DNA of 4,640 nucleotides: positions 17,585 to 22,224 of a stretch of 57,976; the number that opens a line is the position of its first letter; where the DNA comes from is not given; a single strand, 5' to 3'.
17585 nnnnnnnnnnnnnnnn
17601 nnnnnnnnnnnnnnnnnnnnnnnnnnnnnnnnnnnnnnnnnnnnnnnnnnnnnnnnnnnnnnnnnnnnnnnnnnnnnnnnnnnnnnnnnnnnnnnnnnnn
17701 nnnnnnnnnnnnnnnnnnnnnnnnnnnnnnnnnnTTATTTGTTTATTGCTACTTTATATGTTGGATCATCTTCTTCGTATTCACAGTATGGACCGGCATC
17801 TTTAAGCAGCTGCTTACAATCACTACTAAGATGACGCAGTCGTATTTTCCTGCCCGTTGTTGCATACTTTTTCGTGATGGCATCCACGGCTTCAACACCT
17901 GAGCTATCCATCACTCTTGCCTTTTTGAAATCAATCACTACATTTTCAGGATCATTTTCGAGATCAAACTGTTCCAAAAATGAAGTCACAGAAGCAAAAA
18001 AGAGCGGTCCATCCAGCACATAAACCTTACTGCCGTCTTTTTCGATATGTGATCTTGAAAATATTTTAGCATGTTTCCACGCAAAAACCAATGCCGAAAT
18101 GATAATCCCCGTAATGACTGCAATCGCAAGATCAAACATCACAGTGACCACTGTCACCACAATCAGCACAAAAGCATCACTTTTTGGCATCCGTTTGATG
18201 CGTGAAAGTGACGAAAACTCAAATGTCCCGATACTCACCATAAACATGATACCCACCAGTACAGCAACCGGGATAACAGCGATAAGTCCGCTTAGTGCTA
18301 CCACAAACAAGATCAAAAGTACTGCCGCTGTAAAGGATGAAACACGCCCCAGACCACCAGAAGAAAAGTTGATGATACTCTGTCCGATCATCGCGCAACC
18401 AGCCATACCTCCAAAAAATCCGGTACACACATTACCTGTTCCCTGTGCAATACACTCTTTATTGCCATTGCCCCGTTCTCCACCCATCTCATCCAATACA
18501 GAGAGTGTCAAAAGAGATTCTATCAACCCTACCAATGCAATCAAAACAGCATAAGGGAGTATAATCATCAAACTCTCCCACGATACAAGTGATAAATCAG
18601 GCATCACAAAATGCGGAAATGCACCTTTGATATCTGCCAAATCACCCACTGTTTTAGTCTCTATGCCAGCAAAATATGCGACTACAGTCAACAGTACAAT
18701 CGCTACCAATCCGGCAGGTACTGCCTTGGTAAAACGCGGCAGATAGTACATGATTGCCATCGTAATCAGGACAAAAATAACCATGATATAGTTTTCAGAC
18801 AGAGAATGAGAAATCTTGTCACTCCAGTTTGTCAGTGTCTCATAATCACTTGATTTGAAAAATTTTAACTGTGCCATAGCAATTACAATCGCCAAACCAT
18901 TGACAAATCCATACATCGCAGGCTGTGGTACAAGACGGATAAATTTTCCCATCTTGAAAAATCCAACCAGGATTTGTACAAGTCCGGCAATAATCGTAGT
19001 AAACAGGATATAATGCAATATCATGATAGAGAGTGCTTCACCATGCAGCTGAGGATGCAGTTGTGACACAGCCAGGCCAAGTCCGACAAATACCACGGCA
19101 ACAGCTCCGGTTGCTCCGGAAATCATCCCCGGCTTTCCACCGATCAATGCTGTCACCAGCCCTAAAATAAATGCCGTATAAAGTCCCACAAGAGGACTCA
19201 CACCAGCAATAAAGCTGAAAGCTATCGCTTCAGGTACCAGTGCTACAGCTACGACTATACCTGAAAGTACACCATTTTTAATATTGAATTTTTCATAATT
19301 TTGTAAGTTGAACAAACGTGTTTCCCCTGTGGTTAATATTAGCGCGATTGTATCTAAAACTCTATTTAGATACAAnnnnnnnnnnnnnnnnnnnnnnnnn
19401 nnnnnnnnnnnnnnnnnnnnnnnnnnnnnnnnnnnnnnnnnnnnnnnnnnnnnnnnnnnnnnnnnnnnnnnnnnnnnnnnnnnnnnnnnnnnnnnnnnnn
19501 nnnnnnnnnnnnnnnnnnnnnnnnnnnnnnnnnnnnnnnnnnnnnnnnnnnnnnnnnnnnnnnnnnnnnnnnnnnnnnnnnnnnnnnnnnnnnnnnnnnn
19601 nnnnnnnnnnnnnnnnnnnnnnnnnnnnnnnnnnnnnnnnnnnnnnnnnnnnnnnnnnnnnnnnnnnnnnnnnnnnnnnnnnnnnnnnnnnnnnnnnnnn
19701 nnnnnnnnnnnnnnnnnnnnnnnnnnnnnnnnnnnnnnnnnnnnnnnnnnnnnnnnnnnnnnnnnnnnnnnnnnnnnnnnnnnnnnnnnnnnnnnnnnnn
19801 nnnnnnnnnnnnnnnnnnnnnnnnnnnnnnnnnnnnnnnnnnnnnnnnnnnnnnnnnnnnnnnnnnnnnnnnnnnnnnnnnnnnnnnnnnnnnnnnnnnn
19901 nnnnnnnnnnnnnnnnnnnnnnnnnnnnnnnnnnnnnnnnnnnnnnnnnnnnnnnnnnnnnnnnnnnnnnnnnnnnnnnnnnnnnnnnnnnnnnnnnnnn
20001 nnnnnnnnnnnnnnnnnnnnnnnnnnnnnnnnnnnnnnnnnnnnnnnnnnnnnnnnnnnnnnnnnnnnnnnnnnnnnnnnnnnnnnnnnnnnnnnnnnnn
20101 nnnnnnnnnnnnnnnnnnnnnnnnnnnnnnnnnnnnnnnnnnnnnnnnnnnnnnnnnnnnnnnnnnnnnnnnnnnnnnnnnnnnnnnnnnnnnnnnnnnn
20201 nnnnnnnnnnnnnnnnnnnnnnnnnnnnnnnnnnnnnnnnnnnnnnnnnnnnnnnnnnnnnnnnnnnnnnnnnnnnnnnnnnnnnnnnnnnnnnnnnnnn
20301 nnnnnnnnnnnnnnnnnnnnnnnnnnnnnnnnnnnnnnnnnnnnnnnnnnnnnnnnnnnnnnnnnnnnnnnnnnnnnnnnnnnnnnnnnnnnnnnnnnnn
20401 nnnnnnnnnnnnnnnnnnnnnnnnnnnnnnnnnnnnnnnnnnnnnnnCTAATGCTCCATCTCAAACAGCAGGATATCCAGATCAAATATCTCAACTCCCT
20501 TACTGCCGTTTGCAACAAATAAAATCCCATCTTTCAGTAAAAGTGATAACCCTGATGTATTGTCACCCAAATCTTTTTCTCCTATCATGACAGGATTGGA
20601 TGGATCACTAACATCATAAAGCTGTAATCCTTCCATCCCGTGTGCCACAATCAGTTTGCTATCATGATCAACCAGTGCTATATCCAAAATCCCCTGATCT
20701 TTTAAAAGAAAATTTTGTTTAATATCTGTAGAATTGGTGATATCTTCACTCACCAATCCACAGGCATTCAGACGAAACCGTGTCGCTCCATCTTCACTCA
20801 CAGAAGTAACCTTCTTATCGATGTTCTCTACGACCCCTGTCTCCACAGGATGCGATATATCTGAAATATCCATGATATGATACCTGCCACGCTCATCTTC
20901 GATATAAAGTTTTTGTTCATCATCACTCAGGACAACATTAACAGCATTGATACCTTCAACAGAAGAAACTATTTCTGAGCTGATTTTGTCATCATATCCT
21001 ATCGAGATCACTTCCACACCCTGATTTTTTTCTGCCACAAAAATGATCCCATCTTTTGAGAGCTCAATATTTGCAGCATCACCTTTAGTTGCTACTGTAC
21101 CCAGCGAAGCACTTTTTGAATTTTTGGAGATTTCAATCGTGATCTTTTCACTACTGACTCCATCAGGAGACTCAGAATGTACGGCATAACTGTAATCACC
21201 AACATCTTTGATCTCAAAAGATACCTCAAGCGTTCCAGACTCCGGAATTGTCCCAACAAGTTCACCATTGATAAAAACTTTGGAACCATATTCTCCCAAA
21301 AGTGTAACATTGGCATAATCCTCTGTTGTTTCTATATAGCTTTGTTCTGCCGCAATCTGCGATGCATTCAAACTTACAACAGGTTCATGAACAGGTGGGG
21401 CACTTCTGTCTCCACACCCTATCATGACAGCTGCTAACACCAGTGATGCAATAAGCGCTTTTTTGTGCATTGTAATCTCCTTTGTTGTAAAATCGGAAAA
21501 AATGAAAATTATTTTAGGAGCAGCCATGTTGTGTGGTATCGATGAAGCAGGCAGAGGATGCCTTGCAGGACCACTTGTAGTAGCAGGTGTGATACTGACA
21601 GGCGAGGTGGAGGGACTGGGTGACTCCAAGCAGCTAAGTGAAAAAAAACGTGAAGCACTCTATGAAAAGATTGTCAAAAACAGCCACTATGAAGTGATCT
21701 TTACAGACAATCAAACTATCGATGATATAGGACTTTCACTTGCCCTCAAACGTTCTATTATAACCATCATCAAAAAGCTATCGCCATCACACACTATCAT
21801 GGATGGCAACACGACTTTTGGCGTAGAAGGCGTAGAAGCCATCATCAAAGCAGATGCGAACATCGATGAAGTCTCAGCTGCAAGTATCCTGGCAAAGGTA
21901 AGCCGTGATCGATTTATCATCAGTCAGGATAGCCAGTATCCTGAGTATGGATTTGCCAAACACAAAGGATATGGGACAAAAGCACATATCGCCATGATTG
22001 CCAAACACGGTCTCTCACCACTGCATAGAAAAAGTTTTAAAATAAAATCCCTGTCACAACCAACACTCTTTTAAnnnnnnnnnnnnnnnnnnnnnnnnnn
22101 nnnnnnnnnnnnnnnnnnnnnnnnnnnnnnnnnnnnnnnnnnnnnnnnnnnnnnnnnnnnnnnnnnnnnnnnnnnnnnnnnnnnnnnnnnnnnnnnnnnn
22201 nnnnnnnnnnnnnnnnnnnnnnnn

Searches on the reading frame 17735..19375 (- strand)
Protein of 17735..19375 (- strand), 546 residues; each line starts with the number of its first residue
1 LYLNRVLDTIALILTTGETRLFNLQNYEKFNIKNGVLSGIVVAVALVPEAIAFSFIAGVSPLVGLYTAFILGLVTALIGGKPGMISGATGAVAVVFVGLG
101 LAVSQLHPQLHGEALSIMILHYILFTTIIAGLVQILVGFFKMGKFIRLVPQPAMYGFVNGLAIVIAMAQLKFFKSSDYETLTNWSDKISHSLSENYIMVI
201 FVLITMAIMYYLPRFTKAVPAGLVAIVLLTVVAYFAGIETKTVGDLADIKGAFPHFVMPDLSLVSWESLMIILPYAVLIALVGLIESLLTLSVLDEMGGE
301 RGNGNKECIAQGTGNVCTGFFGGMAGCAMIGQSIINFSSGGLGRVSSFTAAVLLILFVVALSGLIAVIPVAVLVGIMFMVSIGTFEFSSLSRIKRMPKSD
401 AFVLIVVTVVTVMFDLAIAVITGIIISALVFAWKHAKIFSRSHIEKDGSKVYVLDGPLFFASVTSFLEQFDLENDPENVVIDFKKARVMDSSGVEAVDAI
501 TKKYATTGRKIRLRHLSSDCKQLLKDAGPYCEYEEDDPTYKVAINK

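Call 38: search_protein_families(library=pfam, proteins=[window:17735-19375:-], max_evalue=0.00001)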
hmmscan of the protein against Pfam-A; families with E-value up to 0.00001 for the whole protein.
window:17735-19375:- (546 aa): 2 families
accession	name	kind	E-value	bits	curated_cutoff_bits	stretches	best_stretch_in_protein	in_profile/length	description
PF00916.26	Sulfate_transp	-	7.5e-59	199.8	23.2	1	34-406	3-379/380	Sulfate permease family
PF01740.26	STAS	-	4.4e-11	42.9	22.6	1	446-528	7-92/106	STAS domain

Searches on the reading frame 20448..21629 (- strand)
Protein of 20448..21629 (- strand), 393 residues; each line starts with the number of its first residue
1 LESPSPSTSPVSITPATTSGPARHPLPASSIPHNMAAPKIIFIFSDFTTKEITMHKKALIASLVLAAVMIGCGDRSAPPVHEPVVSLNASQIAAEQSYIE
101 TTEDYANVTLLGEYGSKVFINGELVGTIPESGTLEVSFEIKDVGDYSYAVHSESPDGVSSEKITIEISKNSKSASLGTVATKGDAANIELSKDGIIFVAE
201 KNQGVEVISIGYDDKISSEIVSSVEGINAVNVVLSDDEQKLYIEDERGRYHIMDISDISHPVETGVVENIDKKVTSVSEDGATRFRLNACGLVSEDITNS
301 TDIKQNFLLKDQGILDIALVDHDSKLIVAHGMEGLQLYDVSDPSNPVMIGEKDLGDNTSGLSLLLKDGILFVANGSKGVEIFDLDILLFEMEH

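Call 38: search_protein_families(library=pfam, proteins=[window:20448-21629:-], max_evalue=0.00001)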
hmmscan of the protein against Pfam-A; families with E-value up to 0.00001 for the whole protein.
window:20448-21629:- (393 aa): 1 family
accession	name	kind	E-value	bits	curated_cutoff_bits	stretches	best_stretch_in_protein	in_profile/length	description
PF08309.17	LVIVD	-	1e-06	28.4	20.2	0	241-267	14-40/42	LVIVD repeat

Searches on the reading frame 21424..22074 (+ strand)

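Call 38: search_protein_families(library=pfam, proteins=[window:21424-22074:+], max_evalue=0.00001)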
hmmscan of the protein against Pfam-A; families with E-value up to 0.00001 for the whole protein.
window:21424-22074:+ (216 aa): 1 family
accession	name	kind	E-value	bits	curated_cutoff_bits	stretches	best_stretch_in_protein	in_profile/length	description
PF01351.25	RNase_HII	-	1.6e-35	123.2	25.8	1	37-206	1-197/199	Ribonuclease HII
